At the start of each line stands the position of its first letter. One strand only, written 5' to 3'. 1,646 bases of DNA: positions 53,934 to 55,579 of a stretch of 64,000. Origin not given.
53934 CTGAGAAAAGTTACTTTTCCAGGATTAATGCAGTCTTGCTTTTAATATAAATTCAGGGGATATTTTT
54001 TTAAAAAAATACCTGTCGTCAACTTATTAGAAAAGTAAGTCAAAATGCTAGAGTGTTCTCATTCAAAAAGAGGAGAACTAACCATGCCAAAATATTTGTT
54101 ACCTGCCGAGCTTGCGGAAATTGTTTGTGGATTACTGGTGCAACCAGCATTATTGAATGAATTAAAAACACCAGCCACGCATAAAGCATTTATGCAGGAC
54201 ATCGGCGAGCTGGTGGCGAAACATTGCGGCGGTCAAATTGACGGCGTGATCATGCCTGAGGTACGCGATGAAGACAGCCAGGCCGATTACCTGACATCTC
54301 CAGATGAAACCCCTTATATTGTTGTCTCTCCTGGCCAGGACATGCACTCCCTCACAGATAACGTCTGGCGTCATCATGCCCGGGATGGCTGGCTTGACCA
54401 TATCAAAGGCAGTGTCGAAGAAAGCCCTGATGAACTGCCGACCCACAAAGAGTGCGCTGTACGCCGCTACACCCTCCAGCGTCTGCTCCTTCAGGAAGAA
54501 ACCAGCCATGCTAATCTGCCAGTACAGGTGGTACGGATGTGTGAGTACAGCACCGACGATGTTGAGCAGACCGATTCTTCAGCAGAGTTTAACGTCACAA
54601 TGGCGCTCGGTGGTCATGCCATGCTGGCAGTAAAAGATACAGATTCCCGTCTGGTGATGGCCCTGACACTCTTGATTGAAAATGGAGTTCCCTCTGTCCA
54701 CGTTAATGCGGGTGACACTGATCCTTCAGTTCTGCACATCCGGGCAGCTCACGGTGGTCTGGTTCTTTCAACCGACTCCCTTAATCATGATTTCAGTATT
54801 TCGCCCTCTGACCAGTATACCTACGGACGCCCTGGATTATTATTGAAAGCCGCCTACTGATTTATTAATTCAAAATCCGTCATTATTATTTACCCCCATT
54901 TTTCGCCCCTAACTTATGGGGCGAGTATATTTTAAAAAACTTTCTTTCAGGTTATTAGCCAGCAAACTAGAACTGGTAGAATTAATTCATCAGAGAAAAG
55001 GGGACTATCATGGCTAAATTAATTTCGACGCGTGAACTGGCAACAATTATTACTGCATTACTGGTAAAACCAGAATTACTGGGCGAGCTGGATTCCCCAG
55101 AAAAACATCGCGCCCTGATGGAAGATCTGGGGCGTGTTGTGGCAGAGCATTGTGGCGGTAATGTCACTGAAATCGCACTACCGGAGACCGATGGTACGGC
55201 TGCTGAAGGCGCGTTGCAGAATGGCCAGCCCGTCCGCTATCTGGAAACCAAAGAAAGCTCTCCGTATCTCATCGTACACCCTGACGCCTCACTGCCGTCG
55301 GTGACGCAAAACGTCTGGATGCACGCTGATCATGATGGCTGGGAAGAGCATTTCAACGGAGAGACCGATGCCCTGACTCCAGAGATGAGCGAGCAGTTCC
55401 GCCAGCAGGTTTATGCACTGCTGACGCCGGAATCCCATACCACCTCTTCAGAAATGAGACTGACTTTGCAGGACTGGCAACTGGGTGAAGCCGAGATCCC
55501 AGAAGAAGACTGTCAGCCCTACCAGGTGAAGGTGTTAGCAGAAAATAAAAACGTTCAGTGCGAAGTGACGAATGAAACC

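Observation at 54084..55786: Tandem duplicated 258-aa genes of unknown function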

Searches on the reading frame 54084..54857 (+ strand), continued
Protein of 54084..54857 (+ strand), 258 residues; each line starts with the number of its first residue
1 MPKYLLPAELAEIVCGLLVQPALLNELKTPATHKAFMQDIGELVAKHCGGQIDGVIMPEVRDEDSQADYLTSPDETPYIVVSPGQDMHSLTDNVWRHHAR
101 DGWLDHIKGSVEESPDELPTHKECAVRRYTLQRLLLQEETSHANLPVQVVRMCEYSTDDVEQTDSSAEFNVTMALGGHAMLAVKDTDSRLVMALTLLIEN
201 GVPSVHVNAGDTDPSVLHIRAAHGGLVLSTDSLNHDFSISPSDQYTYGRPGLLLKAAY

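Call 101: get_annotated_region(hit=H95, flank=7000)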
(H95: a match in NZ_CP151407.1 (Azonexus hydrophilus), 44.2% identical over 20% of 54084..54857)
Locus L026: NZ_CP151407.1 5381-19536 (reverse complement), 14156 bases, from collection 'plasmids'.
description: Azonexus hydrophilus strain NCP973 plasmid unnamed1, complete sequence
organism: Azonexus hydrophilus (NCBI taxid 418702)
taxonomy: Bacteria; Pseudomonadota; Betaproteobacteria; Rhodocyclales; Azonexaceae; Azonexus; Azonexus hydrophilus
host: -; source: metagenomic assembly,groundwater; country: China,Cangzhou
typing (MOB-suite, as given by PLSDB): non-mobilizable
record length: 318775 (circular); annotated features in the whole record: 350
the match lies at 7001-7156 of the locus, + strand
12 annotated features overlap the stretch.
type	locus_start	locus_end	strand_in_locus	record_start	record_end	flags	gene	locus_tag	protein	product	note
CDS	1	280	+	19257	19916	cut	-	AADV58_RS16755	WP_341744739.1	hypothetical protein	-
CDS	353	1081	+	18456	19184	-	-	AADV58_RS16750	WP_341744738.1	hypothetical protein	-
CDS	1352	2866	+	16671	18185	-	-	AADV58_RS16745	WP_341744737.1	hypothetical protein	-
CDS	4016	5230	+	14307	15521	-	-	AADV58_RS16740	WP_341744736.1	hypothetical protein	-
CDS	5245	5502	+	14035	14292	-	-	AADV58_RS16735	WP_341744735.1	hypothetical protein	-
CDS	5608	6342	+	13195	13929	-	-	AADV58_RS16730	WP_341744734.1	hypothetical protein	-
CDS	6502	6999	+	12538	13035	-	-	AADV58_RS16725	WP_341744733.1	hypothetical protein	-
CDS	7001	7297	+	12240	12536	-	-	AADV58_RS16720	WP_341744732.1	hypothetical protein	-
CDS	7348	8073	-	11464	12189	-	-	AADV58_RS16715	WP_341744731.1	NERD domain-containing protein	-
CDS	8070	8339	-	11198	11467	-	-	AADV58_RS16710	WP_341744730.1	hypothetical protein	-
CDS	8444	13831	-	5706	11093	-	-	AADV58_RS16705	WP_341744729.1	response regulator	GO:0000160 - phosphorelay signal transduction system [Evidence IEA]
CDS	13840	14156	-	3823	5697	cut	-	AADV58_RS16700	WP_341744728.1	methyl-accepting chemotaxis protein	GO:0006935 - chemotaxis [Evidence IEA]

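Call 119: search_protein_families(proteins=[L022:8873-9619:+, L023:7858-8616:+, L018:5641-6063:+], library=ncbifam, max_evalue=0.001)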
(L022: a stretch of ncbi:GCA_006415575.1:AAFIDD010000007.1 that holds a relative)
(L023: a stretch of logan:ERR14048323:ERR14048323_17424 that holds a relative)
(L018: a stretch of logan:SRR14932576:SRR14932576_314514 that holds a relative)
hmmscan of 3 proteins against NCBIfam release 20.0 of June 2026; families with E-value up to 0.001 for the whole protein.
L022:8873-9619:+ (249 aa): 7 families
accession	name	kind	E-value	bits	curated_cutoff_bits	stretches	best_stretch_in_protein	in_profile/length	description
TIGR03534.1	RF_mod_PrmC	equivalog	8.5e-08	32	199.1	1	87-186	75-177/253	peptide chain release factor N(5)-glutamine methyltransferase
NF000499.2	Erm23S_rRNA_broad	equivalog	2.1e-06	27.3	212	1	80-181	4-102/244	23S ribosomal RNA methyltransferase Erm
TIGR00537.1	hemK_rel_arch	hypoth_equivalog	8.9e-06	25.5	87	1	101-196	20-113/179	HemK2/MTQ2 family protein methyltransferase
NF011530.0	PRK14968.1-4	equivalog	1.8e-05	24.1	243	1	99-195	38-129/202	putative methyltransferase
NF011529.0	PRK14968.1-3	equivalog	2.4e-05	23.8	162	1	98-196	32-129/198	putative methyltransferase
TIGR03533.1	L3_gln_methyl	equivalog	0.00013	21.5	229.7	1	116-186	137-210/284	50S ribosomal protein L3 N(5)-glutamine methyltransferase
NF012222.1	erm_A_23S_MT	exception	0.00095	18.7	475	0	75-169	6-97/243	23S rRNA (adenine(2058)-N(6))-methyltransferase Erm(A)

L023:7858-8616:+ (253 aa): 12 families
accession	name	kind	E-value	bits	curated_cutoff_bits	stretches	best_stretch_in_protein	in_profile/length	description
TIGR03534.1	RF_mod_PrmC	equivalog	4e-11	42.8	199.1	1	88-198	76-189/253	peptide chain release factor N(5)-glutamine methyltransferase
NF011529.0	PRK14968.1-3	equivalog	2.8e-06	26.9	162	1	92-188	26-121/198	putative methyltransferase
TIGR00536.1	hemK_fam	subfamily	3.9e-06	26.1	115.5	1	98-183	111-200/286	HemK family protein methyltransferase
NF011530.0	PRK14968.1-4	equivalog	5e-06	26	243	1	99-184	38-118/202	putative methyltransferase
NF047738.1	antiphage_MADS2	equivalog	7.1e-06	24.6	720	0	82-128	313-359/654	methylation-associated defense system DNA methyltransferase MAD2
NF041536.1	ArsM_DUF2284_UU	exception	1.1e-05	24.1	575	1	100-221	76-198/459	arsenite methyltransferase/DUF2284 domain selenoprotein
TIGR03533.1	L3_gln_methyl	equivalog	2.9e-05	23.6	229.7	1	90-184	110-208/284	50S ribosomal protein L3 N(5)-glutamine methyltransferase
TIGR02081.1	metW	equivalog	3.6e-05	23.4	189.5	1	100-176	13-86/194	methionine biosynthesis protein MetW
TIGR00537.1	hemK_rel_arch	hypoth_equivalog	0.0002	21.1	87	1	102-190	21-107/179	HemK2/MTQ2 family protein methyltransferase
NF000499.2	Erm23S_rRNA_broad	equivalog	0.00033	20.1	212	1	88-181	11-102/244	23S ribosomal RNA methyltransferase Erm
NF008823.0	PRK11873.1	subfamily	0.00059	19.4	263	1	99-227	76-205/272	arsenite methyltransferase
NF041537.1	ArsM_AhpD_UU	exception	0.00068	18.5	510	1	100-206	76-185/345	arsenite methyltransferase/AhpD domain selenoprotein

L018:5641-6063:+ (141 aa): 1 family
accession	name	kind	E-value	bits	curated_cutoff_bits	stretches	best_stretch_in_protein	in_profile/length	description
TIGR03655.1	anti_R_Lar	subfamily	1.2e-07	31.9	39.6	1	4-78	1-55/55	Lar family restriction alleviation protein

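Call 120: list_cluster_members(proteins=[window:54084-54857:+, window:55010-55783:+, P0019, P0032])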
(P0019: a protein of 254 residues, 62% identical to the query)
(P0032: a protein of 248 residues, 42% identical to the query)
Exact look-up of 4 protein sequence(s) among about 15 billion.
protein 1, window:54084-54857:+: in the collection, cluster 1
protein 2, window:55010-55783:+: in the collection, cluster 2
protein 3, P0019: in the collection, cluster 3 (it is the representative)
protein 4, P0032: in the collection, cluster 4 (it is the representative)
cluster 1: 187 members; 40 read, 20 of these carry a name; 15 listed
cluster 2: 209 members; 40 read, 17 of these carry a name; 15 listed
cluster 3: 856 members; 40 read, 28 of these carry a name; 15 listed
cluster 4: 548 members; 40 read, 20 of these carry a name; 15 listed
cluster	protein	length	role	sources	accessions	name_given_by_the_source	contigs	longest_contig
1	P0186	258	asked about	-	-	hypothetical protein ACV2BG_003994 [Escherichia coli] | hypothetical protein | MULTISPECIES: hypothetical protein [Enterobacterales]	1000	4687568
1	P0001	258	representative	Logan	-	-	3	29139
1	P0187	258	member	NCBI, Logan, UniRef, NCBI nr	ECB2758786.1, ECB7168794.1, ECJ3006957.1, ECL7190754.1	TPA: hypothetical protein ACM4BF_003124 [Escherichia coli] | hypothetical protein n=1 Tax=Escherichia coli TaxID=562 RepID=UPI00127A7F1A | hypothetical protein [Escherichia coli]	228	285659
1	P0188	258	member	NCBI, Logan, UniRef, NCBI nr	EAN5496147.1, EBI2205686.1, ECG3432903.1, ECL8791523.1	hypothetical protein HWS63_003881 [Salmonella enterica] | hypothetical protein n=1 Tax=Enterobacteriaceae TaxID=543 RepID=UPI000BE3E8B7 | hypothetical protein [Escherichia coli]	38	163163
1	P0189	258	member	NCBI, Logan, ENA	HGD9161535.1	TPA: hypothetical protein ACI7HS_003740 [Escherichia coli]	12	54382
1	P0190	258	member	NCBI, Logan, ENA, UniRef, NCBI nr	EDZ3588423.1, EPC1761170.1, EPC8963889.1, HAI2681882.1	hypothetical protein [Escherichia coli] | hypothetical protein n=1 Tax=Escherichia coli TaxID=562 RepID=UPI000CD91755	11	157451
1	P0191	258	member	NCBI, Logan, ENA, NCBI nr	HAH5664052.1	TPA: hypothetical protein HH831_002120 [Escherichia coli] | hypothetical protein [Escherichia coli]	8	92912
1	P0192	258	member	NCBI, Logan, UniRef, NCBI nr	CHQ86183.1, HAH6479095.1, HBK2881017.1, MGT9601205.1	hypothetical protein ACVWDX_22410 [Escherichia coli] | Uncharacterized protein n=1 Tax=Escherichia coli TaxID=562 RepID=A0A7L8KA03_ECOLX | hypothetical protein [Escherichia coli]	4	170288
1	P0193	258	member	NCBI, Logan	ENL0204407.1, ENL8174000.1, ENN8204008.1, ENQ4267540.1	hypothetical protein ACE21V_002136 [Salmonella enterica]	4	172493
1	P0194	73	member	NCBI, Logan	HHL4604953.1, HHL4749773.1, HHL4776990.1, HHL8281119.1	TPA: hypothetical protein ACQ7Y7_004383 [Escherichia coli]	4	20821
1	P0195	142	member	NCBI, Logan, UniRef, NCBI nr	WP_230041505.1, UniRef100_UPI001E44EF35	hypothetical protein [Escherichia coli] | hypothetical protein n=1 Tax=Escherichia coli TaxID=562 RepID=UPI001E44EF35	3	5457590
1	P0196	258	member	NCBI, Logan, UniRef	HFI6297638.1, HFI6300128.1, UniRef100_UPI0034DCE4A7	TPA: hypothetical protein ACGRR2_004695 [Escherichia coli] | hypothetical protein n=1 Tax=Escherichia coli TaxID=562 RepID=UPI0034DCE4A7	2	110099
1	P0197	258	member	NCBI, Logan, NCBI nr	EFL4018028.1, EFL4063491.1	hypothetical protein AC347_002936 [Escherichia coli] | hypothetical protein [Escherichia coli]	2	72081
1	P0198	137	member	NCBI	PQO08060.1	hypothetical protein C5K19_16230, partial [Shigella flexneri]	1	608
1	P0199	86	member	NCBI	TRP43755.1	hypothetical protein DNP90_23995, partial [Salmonella enterica subsp. enterica serovar ...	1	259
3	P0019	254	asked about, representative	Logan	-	-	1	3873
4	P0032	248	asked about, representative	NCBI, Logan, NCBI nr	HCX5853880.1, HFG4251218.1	TPA: hypothetical protein ACGGE1_004717 [Klebsiella pneumoniae] | hypothetical protein [Escherichia coli]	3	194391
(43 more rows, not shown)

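Call 121: find_related_loci(query=A2, collection=viral_contigs, flank=6000)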
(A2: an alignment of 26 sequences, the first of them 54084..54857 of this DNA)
Query A2 (258 aa) in viral_contigs; peptide patterns used: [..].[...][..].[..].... (x = any residue, [..] = any of these).
4 stretches matched a pattern, but none encodes a relative of the query by tblastn (E <= 1e-3).

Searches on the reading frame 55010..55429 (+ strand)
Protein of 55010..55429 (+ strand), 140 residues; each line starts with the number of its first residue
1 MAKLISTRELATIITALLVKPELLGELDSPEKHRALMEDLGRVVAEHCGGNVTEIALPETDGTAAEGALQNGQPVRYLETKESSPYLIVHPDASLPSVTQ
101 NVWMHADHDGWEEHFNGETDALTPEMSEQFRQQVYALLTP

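Call 96: predict_structure(alignment_id=A5)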
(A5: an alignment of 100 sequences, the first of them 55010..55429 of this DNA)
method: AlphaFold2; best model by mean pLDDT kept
length: 140 residues; sequences in the alignment: 100
mean_pLDDT: 90.7   pTM: 0.82
mean pLDDT of the five models: 90.7, 90.5, 89.2, 88.9, 88.2
residues with pLDDT >= 90: 106; 70-90: 25; 50-70: 7; < 50: 2
segments of 3 or more residues with pLDDT < 50: none
pLDDT, mean of each block of 10 residues (from residue 1): 93 96 96 97 98 90 59 85 94 96 94 89 93 89
secondary structure, 60 per line:
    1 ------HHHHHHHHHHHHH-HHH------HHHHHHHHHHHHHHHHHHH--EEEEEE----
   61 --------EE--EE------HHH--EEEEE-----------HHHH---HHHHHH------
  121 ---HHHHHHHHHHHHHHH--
elements in order: H7-19 H30-48 E51-56 E86-90 H102-105 H109-114 H124-138

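Call 110: profile_search(alignment_id=A5)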
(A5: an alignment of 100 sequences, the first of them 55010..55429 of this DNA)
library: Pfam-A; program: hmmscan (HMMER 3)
A. the first sequence (140 residues): domains with independent E <= 10: 1; with E <= 0.001: 0
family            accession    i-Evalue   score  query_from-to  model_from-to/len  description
DUF5703           PF18963.5        0.13    12.4      87-112         7-32/51  Family of unknown function (DUF5703)
B. every sequence of the alignment scanned on its own (100 sequences): families by number of members that match
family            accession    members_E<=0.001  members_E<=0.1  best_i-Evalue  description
DUF5983           PF19419.5                  3               3        2.9e-18  Family of unknown function (DUF5983) C-terminal domain
DUF5778           PF19090.5                  0               2        5.8e-02  Family of unknown function (DUF5778)
T2SSK_1st         PF21687.3                  0               2        8.9e-02  Type II secretion system (T2SS), protein K
Tam41_Mmp37       PF09139.17                 0               1        1.6e-02  Phosphatidate cytidylyltransferase, mitochondrial
2-thiour_desulf   PF04463.17                 0               1        1.9e-02  2-thiouracil desulfurase
DUF4180           PF13788.11                 0               1        2.5e-02  Domain of unknown function (DUF4180)
Lar_restr_allev   PF14354.12                 0               1        2.7e-02  Restriction alleviation protein Lar
LETM1_RBD         PF07766.19                 0               1        4.5e-02  LETM1-like, RBD
AtzH-like         PF11533.15                 0               1        5.4e-02  AtzH-like
SL4P              PF17618.7                  0               1        6.2e-02  Uncharacterized Strongylid L4 protein
DUF4708           PF15813.10                 0               1        7.0e-02  Domain of unknown function (DUF4708)
USP7_C2           PF14533.12                 0               1        8.1e-02  Ubiquitin-specific protease C-terminal
ATPgraspMvdD      PF21068.3                  0               1        8.3e-02  MvdD pre-ATP grasp domain
